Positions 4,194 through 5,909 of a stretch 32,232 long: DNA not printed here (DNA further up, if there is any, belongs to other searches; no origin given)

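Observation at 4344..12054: Self-contained TonB/ExbB/ExbD/ExbD module with an Oar/SusC-style barrel and a non-SusD beta-helix lipoprotein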

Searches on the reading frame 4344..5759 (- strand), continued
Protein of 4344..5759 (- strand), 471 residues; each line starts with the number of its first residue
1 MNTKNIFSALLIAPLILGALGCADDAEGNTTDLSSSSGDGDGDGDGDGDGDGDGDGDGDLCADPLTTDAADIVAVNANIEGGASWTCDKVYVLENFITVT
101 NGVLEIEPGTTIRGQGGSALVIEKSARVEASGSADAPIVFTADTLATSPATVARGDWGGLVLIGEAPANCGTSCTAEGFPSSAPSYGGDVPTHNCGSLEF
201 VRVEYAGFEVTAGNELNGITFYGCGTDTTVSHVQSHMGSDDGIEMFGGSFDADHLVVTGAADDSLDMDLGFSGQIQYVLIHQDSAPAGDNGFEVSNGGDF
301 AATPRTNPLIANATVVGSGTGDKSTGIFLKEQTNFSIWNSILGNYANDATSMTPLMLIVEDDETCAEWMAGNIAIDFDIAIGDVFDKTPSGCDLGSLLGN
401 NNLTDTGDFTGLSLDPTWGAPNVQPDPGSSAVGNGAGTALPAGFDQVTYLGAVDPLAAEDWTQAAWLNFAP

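Call 19: list_cluster_members(proteins=[L021:3760-6954:+, L021:6979-8355:+])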
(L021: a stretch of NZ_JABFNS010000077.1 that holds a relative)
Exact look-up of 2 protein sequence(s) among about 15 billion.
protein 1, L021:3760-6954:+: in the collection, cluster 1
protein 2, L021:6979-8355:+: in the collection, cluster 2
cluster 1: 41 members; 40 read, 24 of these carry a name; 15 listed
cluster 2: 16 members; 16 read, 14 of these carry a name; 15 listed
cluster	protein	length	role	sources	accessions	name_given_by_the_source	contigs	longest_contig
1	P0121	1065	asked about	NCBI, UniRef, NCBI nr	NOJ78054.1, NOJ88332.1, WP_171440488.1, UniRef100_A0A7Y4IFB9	TonB-dependent receptor [Myxococcus xanthus] | TonB-dependent receptor n=2 Tax=Myxococcus TaxID=32 RepID=A0A7Y4IFB9_MYXXA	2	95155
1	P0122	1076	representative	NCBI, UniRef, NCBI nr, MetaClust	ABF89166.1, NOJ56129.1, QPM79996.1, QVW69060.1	TonB-dependent receptor [Myxococcus xanthus DK 1622] | TonB-dependent receptor n=1 Tax=Myxococcus xanthus (strain DK1622) TaxID=246197 ... | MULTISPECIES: TonB-dependent receptor [Myxococcus]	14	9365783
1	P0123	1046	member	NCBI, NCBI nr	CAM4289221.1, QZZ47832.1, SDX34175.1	TonB-dependent receptor [Myxococcus xanthus] | hypothetical protein MyxoNM_01350 [Myxococcus xanthus]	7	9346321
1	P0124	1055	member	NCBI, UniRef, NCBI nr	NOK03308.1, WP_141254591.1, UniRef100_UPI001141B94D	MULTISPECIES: TonB-dependent receptor [Myxococcus] | TonB-dependent receptor n=1 Tax=Myxococcus TaxID=32 RepID=UPI001141B94D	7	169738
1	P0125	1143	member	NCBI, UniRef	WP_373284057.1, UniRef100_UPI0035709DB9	TonB-dependent receptor domain-containing protein [Myxococcus virescens] | TonB-dependent receptor domain-containing protein n=1 Tax=Myxococcus virescens ...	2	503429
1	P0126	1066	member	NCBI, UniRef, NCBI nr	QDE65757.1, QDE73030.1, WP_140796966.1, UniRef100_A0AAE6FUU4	TonB-dependent receptor [Myxococcus xanthus] | TonB-dependent receptor n=1 Tax=Myxococcus xanthus TaxID=34 RepID=A0AAE6FUU4_MYXXA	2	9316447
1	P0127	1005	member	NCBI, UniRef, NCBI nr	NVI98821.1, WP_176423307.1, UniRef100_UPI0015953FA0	TonB-dependent receptor [Myxococcus sp. AM009] | TonB-dependent receptor n=1 Tax=Myxococcus sp. AM009 TaxID=2745137 RepID=UPI0015953FA0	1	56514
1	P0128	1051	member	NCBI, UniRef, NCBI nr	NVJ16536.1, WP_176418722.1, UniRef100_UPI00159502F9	TonB-dependent receptor [Myxococcus sp. AM010] | TonB-dependent receptor n=1 Tax=Myxococcus sp. AM010 TaxID=2745138 RepID=UPI00159502F9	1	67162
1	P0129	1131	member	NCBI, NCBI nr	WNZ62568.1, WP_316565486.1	TonB-dependent receptor [Myxococcus sp. MxC21-1]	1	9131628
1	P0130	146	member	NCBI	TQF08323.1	TonB-dependent receptor, partial [Myxococcus ...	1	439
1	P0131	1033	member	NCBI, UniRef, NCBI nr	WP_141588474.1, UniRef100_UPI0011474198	TonB-dependent receptor [Myxococcus sp. AB056] | TonB-dependent receptor n=1 Tax=Myxococcus sp. AB056 TaxID=2562792 RepID=UPI0011474198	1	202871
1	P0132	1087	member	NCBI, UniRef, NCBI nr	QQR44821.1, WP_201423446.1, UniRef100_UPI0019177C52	TonB-dependent receptor [Myxococcus xanthus] | TonB-dependent receptor n=1 Tax=Myxococcus xanthus TaxID=34 RepID=UPI0019177C52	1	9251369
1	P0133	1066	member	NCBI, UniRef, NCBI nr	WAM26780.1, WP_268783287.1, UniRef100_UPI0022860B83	TonB-dependent receptor [Myxococcus sp. NMCA1] | TonB-dependent receptor n=1 Tax=Myxococcus sp. NMCA1 TaxID=2996785 RepID=UPI0022860B83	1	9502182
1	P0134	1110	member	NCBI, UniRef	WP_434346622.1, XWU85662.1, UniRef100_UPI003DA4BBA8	TonB-dependent receptor domain-containing protein [Myxococcus virescens] | TonB-dependent receptor n=1 Tax=Myxococcus virescens TaxID=83456 RepID=UPI003DA4BBA8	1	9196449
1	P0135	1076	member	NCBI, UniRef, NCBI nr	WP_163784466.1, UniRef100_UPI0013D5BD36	TonB-dependent receptor domain-containing protein [Myxococcus vastator] | TonB-dependent receptor domain-containing protein n=1 Tax=Myxococcus vastator ... | TonB-dependent receptor [Myxococcus vastator]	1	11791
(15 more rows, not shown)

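Call 28: search_protein_families(library=pfam, proteins=[L037:11098-13947:+, L076:11016-13811:+, L045:11106-14021:+, L061:11513-14365:+, L066:3544-6237:+, L070:6866-9793:+, L075:1539-4667:+, L041:6638-9619:+, L058:2296-5250:+, L043:6617-9733:+], max_evalue=0.001)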
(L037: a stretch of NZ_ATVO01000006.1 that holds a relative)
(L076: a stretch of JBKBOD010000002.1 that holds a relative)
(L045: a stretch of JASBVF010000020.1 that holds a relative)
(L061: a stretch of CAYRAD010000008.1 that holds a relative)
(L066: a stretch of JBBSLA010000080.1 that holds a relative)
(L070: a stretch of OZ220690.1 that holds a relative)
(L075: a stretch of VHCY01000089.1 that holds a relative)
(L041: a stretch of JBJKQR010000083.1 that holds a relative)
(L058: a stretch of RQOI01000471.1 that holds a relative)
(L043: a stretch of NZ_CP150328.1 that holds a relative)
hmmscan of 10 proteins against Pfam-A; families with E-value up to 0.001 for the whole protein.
L037:11098-13947:+ (950 aa): 2 families
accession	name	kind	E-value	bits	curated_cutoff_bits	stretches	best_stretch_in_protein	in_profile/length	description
PF00593.30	TonB_dep_Rec_b-barrel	-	6.1e-26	92.7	27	1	449-867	46-392/436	TonB dependent receptor-like, beta-barrel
PF07715.20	Plug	-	4.1e-09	37.3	23.9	1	127-223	7-107/107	TonB-dependent Receptor Plug Domain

L076:11016-13811:+ (932 aa): 2 families
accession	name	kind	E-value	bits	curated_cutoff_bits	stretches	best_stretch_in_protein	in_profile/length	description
PF00593.30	TonB_dep_Rec_b-barrel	-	2.8e-20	74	27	1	434-870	57-411/436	TonB dependent receptor-like, beta-barrel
PF07715.20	Plug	-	2.4e-08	34.9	23.9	1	106-206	3-107/107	TonB-dependent Receptor Plug Domain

L045:11106-14021:+ (972 aa): 4 families
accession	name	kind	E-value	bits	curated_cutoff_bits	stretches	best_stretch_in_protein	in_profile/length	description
PF00593.30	TonB_dep_Rec_b-barrel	-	7.2e-30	105.6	27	1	461-935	49-436/436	TonB dependent receptor-like, beta-barrel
PF13715.12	CarbopepD_reg_2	-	8.2e-15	55.1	32.2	1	41-124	1-84/88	CarboxypepD_reg-like domain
PF13620.12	CarboxypepD_reg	-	4e-13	49.9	32.3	1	40-116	1-81/82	Carboxypeptidase regulatory-like domain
PF07715.20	Plug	-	9.4e-11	42.6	23.9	1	146-240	3-100/107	TonB-dependent Receptor Plug Domain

L061:11513-14365:+ (951 aa): 5 families
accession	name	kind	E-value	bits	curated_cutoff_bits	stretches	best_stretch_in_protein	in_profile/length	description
PF00593.30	TonB_dep_Rec_b-barrel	-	7.5e-31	108.9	27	1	443-915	45-435/436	TonB dependent receptor-like, beta-barrel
PF13715.12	CarbopepD_reg_2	-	6.8e-18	64.9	32.2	1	38-125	1-88/88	CarboxypepD_reg-like domain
PF13620.12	CarboxypepD_reg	-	6.7e-13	49.2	32.3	1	38-113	2-81/82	Carboxypeptidase regulatory-like domain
PF07715.20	Plug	-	2.2e-11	44.6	23.9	1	142-236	3-100/107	TonB-dependent Receptor Plug Domain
PF09430.16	EMC7_beta-sandw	-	0.00035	21.2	26.6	0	51-141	7-95/122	ER membrane protein complex subunit 7, beta-sandwich domain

L066:3544-6237:+ (898 aa): 3 families
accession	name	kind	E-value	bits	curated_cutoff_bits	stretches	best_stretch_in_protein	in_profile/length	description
PF00593.30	TonB_dep_Rec_b-barrel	-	1.8e-26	94.5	27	1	425-863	41-436/436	TonB dependent receptor-like, beta-barrel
PF14905.12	OMP_b-brl_3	-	1.5e-13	51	27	1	559-891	102-407/408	Outer membrane protein beta-barrel family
PF07715.20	Plug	-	8.4e-08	33.1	23.9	1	88-183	2-100/107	TonB-dependent Receptor Plug Domain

L070:6866-9793:+ (976 aa): 4 families
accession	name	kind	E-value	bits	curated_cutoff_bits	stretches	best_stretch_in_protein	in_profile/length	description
PF00593.30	TonB_dep_Rec_b-barrel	-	1.4e-30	108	27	1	515-903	10-401/436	TonB dependent receptor-like, beta-barrel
PF13715.12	CarbopepD_reg_2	-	1.8e-16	60.4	32.2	1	36-124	1-87/88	CarboxypepD_reg-like domain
PF13620.12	CarboxypepD_reg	-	2.5e-13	50.6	32.3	1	35-112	1-81/82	Carboxypeptidase regulatory-like domain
PF07715.20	Plug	-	2.7e-08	34.7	23.9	1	142-228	3-92/107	TonB-dependent Receptor Plug Domain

L075:1539-4667:+ (1043 aa): 5 families
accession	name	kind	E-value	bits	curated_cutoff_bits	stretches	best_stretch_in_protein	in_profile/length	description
PF00593.30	TonB_dep_Rec_b-barrel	-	8.1e-33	115.4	27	1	514-1008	14-436/436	TonB dependent receptor-like, beta-barrel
PF14905.12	OMP_b-brl_3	-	1.1e-18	67.9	27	1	709-1043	103-408/408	Outer membrane protein beta-barrel family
PF13620.12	CarboxypepD_reg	-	2.6e-12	47.4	32.3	1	128-202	2-81/82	Carboxypeptidase regulatory-like domain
PF07715.20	Plug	-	1.5e-08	35.6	23.9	1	235-321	3-92/107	TonB-dependent Receptor Plug Domain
PF13715.12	CarbopepD_reg_2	-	0.0002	21.8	32.2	1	128-182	1-57/88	CarboxypepD_reg-like domain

L041:6638-9619:+ (994 aa): 3 families
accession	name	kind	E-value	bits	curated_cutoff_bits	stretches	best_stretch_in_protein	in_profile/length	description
PF13715.12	CarbopepD_reg_2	-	1.6e-16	60.6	32.2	1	56-142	2-88/88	CarboxypepD_reg-like domain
PF13620.12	CarboxypepD_reg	-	1.5e-12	48.1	32.3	1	54-130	1-81/82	Carboxypeptidase regulatory-like domain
PF07715.20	Plug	-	6.5e-11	43.1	23.9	1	158-256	2-103/107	TonB-dependent Receptor Plug Domain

L058:2296-5250:+ (985 aa): 4 families
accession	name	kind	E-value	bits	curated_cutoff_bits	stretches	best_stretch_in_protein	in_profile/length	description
PF00593.30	TonB_dep_Rec_b-barrel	-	1.1e-33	118.2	27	1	487-950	60-436/436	TonB dependent receptor-like, beta-barrel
PF13715.12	CarbopepD_reg_2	-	3.7e-21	75.4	32.2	1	52-138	3-88/88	CarboxypepD_reg-like domain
PF13620.12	CarboxypepD_reg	-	2.2e-17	63.6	32.3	1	50-126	2-81/82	Carboxypeptidase regulatory-like domain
PF07715.20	Plug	-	4.6e-09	37.2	23.9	1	155-242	3-93/107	TonB-dependent Receptor Plug Domain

L043:6617-9733:+ (1039 aa): 4 families
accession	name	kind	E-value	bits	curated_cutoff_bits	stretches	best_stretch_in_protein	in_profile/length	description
PF00593.30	TonB_dep_Rec_b-barrel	-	6.4e-25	89.3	27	1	579-1003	72-436/436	TonB dependent receptor-like, beta-barrel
PF13620.12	CarboxypepD_reg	-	1.8e-15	57.5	32.3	1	136-211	2-81/82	Carboxypeptidase regulatory-like domain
PF13715.12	CarbopepD_reg_2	-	1.2e-10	41.7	32.2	1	138-221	3-87/88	CarboxypepD_reg-like domain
PF07715.20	Plug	-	5.4e-09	37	23.9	1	243-337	6-103/107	TonB-dependent Receptor Plug Domain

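Call 37: search_protein_families(library=pfam, proteins=[L020:7543-8067:+, L020:8067-9374:+, L020:9560-11221:+, L020:11262-12233:-, L020:12276-12845:-, L020:6228-6998:-, L020:4786-6210:-, L033:5835-8006:-, L033:9419-11218:+, L033:11607-12794:+], max_evalue=0.001)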
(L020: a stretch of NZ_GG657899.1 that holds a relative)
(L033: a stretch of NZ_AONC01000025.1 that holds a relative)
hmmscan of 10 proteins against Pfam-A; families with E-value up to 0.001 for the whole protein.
L020:7543-8067:+ (174 aa): 1 family
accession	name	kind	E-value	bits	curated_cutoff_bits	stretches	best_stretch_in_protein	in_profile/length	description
PF04290.18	DctQ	-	3.9e-24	85.5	28.3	1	30-164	1-129/132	Tripartite ATP-independent periplasmic transporters, DctQ component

L020:8067-9374:+ (435 aa): 2 families
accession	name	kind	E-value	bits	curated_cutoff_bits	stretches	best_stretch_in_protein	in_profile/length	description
PF06808.19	DctM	-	1.6e-90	304.4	23.8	1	9-425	1-413/413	Tripartite ATP-independent periplasmic transporter, DctM component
PF03553.21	Na_H_antiporter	-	0.0002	21.2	23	1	68-155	173-259/303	Na+/H+ antiporter family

L020:9560-11221:+ (553 aa): 0 families

L020:11262-12233:- (323 aa): 1 family
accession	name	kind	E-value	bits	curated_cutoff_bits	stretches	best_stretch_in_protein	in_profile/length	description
PF00152.25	tRNA-synt_2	-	5.3e-43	147.7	25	1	12-319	19-305/308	tRNA synthetases class II (D, K and N)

L020:12276-12845:- (189 aa): 3 families
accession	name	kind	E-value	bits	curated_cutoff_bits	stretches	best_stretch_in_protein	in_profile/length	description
PF08207.18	EFP_N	-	4.1e-27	94.4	23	1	5-62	1-58/58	Elongation factor P (EF-P) KOW-like domain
PF09285.17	Elong-fact-P_C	-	8.4e-26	89.9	25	1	131-186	1-56/56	Elongation factor P, C-terminal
PF01132.26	EFP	-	2.1e-20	72.9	27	1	71-123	2-54/54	Elongation factor P (EF-P) OB domain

L020:6228-6998:- (256 aa): 2 families
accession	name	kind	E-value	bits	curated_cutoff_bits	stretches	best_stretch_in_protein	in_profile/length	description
PF03883.20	H2O2_YaaD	-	4.2e-96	321.5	29.6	1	1-242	1-235/236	Peroxide stress protein YaaA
PF21818.3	DUF6884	-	9.7e-07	29.4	30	1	104-185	36-115/135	Family of unknown function (DUF6884)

L020:4786-6210:- (474 aa): 3 families
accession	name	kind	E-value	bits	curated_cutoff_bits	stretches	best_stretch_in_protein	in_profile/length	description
PF00990.26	GGDEF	-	6.7e-48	162.9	23.8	1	317-469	2-160/161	Diguanylate cyclase, GGDEF domain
PF00497.25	SBP_bac_3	-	5.9e-20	71.8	26.4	1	48-264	1-130/132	Bacterial extracellular solute-binding proteins, family 3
PF22335.1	Cas10-Cmr2_palm2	-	0.00034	21.2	27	1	394-470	57-131/133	Cas10/Cmr2, second palm domain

L033:5835-8006:- (723 aa): 8 families
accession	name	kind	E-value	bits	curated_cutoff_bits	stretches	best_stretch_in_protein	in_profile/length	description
PF05116.19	S6PP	-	6.8e-71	239.2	20.3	1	475-712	3-247/247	Sucrose-6F-phosphate phosphohydrolase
PF00534.26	Glycos_transf_1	-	1.6e-23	83.5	26.4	1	257-429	12-169/172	Glycosyl transferases group 1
PF13692.12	Glyco_trans_1_4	-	1.6e-18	67.8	27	1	261-418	2-142/142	Glycosyl transferases group 1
PF13439.12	Glyco_transf_4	-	1.2e-16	61.6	28.5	1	38-234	2-170/170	Glycosyltransferase Family 4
PF13579.12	Glyco_trans_4_4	-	7.8e-14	52.8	29.7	1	38-229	1-158/158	Glycosyl transferase 4-like domain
PF08282.18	Hydrolase_3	-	1.6e-09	38.3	20.9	1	604-681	156-234/255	haloacid dehalogenase-like hydrolase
PF00862.26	GT-B_Sucrose_synth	-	9.1e-09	35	23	1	14-218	15-234/290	Sucrose synthase first GT-B domain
PF20706.3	GT4-conflict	-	2.5e-06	27.2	26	1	221-394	172-323/385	Family 4 Glycosyltransferase in conflict systems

L033:9419-11218:+ (599 aa): 0 families

L033:11607-12794:+ (395 aa): 0 families

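Call 38: predict_structure(alignment_id=A2)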
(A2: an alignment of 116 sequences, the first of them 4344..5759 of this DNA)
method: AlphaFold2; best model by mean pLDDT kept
length: 471 residues; sequences in the alignment: 116
mean_pLDDT: 85.9   pTM: 0.85
mean pLDDT of the five models: 85.9, 85.9, 85.4, 85.5, 84.5
residues with pLDDT >= 90: 311; 70-90: 71; 50-70: 53; < 50: 36
segments of 3 or more residues with pLDDT < 50: 1-5, 7-32
pLDDT, mean of each block of 10 residues (from residue 1): 42 42 41 48 55 56 83 97 97 98 98 97 98 97 94 96 98 93 95 99 95 90 99 97 98 98 97 98 92 97 98 94 92 96 80 78 94 82 69 75 60 84 90 76 95 96 95 85
secondary structure, 60 per line:
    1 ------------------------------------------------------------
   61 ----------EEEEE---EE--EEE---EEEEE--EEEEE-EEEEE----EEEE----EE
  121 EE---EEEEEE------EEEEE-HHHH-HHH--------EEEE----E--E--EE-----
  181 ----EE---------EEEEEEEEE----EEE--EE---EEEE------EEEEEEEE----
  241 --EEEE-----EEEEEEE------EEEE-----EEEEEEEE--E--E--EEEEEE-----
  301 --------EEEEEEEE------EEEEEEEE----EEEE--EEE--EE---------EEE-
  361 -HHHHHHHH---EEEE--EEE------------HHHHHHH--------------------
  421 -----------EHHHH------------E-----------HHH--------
elements in order: E71-75 E83-85 E89-93 E96-100 E102-106 E111-114 E119-122 E126-131 E138-142 H144-147 E160-163 E196-204 E209-211 E219-222 E229-236 E243-246 E252-258 E265-268 E274-281 E290-295 E309-316 E323-330 E335-338 E341-343 E357-359 H362-369 E373-376 E379-381 H394-400 H433-436

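Call 41: fold_search(model_id=the predicted structure, library=pdb)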
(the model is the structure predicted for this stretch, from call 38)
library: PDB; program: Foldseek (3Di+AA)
matches with E <= 10: 351; with E <= 0.001: 0
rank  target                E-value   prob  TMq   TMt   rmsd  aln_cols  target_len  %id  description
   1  3th0_A                2.9e-03  0.94  0.24  0.22  12.4       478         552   10  P22 Tailspike complexed with S.Paratyphi O antigen octasaccharide (released 2012-08-29)
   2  6w4q_E                4.4e-03  1.00  0.31  0.21  11.6       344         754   14  Crystal structure of full-length tailspike protein 2 (TSP2, ORF211) ) from Escherichia coli O157:H7 bacteriophage CAB1 (released 2021-01-20)
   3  1ru4                  5.1e-03  1.00  0.43  0.49   8.4       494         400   11  Crystal structure of pectate lyase Pel9A (released 2004-04-13)
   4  6e1r_A                5.1e-03  0.69  0.17  0.15  14.3       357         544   10  Crystal structure of the Acinetobacter phage vB_ApiP_P1 tailspike protein (released 2019-07-17)
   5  1qrb                  5.8e-03  0.84  0.23  0.20  12.6       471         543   10  PLASTICITY AND STERIC STRAIN IN A PARALLEL BETA-HELIX: RATIONAL MUTATIONS IN P22 TAILSPIKE PROTEIN (released 2000-04-12)
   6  1tsp                  6.4e-03  0.96  0.26  0.23  12.3       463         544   10  CRYSTAL STRUCTURE OF P22 TAILSPIKE PROTEIN: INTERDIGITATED SUBUNITS IN A THERMOSTABLE TRIMER (released 1995-09-15)
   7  4xn0                  7.0e-03  0.91  0.25  0.21  13.7       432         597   10  Tailspike protein mutant E372A of E. coli bacteriophage HK620 (released 2016-01-27)
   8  3wwg_B                7.7e-03  0.90  0.25  0.23  13.9       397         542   14  Crystal structure of the N-glycan-deficient variant N448A of isopullulanase complexed with isopanose (released 2014-11-12)
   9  4z06_A                8.0e-03  0.93  0.20  0.39  10.2       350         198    9  C. bescii Family 3 pectate lyase double mutant K108A/R133A in complex with ALPHA-D-GALACTOPYRANURONIC ACID (released 2015-12-23)
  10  1tyu_A                8.0e-03  0.91  0.26  0.23  12.1       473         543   11  STRUCTURE OF TAILSPIKE-PROTEIN (released 1997-07-23)
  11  6w4q_F                8.4e-03  0.99  0.29  0.20  11.8       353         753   14  Crystal structure of full-length tailspike protein 2 (TSP2, ORF211) ) from Escherichia coli O157:H7 bacteriophage CAB1 (released 2021-01-20)
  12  4yz0_A                8.8e-03  0.95  0.21  0.42   9.8       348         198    9  C. bescii Family 3 pectate lyase double mutant K108A/E39Q in complex with trigalacturonic acid (released 2015-12-23)
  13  2vfp                  1.0e-02  0.51  0.19  0.17  13.6       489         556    9  Low Temperature Structure of P22 Tailspike Protein Fragment (109-666), Mutant V349L (released 2008-12-16)
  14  6e1r_B                1.1e-02  0.57  0.17  0.15  14.2       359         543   10  Crystal structure of the Acinetobacter phage vB_ApiP_P1 tailspike protein (released 2019-07-17)
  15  5w6p_D                1.1e-02  0.99  0.27  0.20  10.5       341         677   13  Crystal structure of Bacteriophage CBA120 tailspike protein 2 enzymatically active domain (TSP2dN, orf211) (released 2018-10-24)
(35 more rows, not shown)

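Call 42: search_solved_structures(query=A2, max_evalue=10, show_alignments=3)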
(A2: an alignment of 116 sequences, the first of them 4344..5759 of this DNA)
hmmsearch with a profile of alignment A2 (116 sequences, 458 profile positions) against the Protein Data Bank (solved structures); distinct sequences matched with E-value up to 10: 2.
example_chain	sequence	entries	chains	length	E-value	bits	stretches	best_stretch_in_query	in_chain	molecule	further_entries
2dkk_A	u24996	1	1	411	1.7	10.8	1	146-191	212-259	cytochrome P450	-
2nz5_A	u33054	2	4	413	1.7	10.8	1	146-191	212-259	Cytochrome P450 CYP158A1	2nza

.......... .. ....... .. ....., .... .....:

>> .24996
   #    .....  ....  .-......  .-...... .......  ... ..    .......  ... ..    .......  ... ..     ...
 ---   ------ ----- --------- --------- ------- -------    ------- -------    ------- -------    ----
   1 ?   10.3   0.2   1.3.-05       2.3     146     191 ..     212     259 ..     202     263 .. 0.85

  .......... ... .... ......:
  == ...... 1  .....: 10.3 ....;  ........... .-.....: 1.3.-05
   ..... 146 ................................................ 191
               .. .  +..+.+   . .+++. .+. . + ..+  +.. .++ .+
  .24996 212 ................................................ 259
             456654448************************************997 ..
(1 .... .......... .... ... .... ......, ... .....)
